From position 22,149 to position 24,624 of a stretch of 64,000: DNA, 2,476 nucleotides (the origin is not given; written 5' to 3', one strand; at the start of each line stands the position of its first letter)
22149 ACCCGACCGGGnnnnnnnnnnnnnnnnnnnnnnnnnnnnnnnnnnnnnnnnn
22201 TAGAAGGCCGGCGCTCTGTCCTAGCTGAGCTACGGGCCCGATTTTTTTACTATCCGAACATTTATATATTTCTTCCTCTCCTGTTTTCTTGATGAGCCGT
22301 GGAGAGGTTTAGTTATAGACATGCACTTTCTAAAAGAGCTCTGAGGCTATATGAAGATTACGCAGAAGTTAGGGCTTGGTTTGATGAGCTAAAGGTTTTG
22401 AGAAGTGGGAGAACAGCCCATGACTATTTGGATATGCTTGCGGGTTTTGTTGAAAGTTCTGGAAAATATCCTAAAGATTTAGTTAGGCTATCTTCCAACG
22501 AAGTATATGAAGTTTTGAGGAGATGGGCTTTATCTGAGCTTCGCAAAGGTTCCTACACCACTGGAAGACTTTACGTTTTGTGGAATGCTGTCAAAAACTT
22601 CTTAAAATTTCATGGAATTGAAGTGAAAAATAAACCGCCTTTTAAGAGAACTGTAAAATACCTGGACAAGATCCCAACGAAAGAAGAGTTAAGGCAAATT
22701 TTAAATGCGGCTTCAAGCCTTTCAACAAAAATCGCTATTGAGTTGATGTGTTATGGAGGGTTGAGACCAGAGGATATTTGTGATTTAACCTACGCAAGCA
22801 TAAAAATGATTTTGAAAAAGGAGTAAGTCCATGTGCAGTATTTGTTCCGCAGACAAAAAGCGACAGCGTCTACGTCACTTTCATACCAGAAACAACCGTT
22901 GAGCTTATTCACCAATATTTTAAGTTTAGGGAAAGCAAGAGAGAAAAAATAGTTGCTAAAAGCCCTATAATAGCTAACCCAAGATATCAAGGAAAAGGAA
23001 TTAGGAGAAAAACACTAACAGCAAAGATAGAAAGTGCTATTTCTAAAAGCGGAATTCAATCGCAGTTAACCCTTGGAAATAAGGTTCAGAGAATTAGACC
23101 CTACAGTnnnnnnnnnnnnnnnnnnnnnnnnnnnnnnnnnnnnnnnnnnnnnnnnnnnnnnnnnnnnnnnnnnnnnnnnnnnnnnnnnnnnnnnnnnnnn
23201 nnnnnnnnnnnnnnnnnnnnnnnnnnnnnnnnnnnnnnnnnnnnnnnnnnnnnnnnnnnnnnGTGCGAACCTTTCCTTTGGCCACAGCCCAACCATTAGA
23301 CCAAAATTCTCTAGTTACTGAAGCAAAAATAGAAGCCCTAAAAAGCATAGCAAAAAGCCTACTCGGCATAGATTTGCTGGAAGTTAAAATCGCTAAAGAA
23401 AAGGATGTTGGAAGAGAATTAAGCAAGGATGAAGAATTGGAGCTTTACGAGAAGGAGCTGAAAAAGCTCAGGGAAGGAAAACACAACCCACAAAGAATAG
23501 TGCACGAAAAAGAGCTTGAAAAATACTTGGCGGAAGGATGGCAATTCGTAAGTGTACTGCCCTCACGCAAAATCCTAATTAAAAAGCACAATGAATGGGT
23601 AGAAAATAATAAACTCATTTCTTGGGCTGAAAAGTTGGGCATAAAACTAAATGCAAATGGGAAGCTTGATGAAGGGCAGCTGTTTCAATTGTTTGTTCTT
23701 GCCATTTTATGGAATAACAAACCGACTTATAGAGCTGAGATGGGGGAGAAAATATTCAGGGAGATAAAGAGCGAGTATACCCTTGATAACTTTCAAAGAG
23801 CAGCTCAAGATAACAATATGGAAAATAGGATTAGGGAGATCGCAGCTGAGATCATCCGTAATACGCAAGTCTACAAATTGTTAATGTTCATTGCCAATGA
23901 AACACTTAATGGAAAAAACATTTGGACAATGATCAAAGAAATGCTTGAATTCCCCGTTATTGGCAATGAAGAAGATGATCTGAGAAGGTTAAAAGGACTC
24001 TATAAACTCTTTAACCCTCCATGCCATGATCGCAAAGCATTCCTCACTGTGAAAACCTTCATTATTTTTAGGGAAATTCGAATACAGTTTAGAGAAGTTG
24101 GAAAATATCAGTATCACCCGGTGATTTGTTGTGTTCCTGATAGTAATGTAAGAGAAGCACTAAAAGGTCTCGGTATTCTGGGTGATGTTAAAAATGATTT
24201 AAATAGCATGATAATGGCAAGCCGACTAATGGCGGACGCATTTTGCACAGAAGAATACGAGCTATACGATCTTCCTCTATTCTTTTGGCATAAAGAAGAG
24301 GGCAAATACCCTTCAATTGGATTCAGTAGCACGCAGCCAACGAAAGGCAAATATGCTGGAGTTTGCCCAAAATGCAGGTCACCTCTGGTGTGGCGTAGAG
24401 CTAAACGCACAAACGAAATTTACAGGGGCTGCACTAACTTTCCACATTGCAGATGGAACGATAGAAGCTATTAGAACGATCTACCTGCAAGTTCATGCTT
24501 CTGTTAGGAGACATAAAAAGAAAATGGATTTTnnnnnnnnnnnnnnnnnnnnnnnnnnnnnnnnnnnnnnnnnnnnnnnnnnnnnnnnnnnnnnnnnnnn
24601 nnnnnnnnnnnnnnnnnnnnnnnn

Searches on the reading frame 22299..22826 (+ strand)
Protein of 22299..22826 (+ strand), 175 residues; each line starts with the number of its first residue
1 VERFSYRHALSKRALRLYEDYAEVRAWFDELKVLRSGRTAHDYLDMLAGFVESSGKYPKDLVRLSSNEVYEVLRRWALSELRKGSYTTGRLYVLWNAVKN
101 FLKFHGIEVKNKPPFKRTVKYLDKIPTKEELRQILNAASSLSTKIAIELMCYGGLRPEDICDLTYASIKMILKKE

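Call 64: search_protein_families(library=pfam, proteins=[window:22299-22826:+], max_evalue=0.01)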
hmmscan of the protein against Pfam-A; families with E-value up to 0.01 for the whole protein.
window:22299-22826:+ (175 aa): 1 family
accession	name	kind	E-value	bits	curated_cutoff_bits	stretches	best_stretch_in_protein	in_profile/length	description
PF00589.27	Phage_integrase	-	3.2e-05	24.2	27.1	1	127-170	4-51/172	Phage integrase family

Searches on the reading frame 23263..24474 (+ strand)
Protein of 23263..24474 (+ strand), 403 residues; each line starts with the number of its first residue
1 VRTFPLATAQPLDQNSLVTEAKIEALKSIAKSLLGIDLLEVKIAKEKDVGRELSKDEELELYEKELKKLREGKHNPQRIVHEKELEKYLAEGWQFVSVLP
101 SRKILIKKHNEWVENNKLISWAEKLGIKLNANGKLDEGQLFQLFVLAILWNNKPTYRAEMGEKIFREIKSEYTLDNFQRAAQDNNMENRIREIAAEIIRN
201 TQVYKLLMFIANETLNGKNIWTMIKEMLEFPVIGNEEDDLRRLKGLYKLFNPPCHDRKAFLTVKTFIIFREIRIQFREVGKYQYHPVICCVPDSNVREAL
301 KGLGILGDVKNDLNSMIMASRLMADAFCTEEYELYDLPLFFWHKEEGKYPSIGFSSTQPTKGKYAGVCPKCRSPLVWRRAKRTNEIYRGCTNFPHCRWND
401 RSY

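Call 64: search_protein_families(library=pfam, proteins=[window:23263-24474:+], max_evalue=0.01)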
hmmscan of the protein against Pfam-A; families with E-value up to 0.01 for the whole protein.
window:23263-24474:+ (403 aa): 1 family
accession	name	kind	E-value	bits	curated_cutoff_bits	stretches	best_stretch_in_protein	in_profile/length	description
PF01396.24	Zn_ribbon_Top1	-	1.1e-08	35.1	32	1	366-398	2-32/39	Topoisomerase DNA binding C4 zinc finger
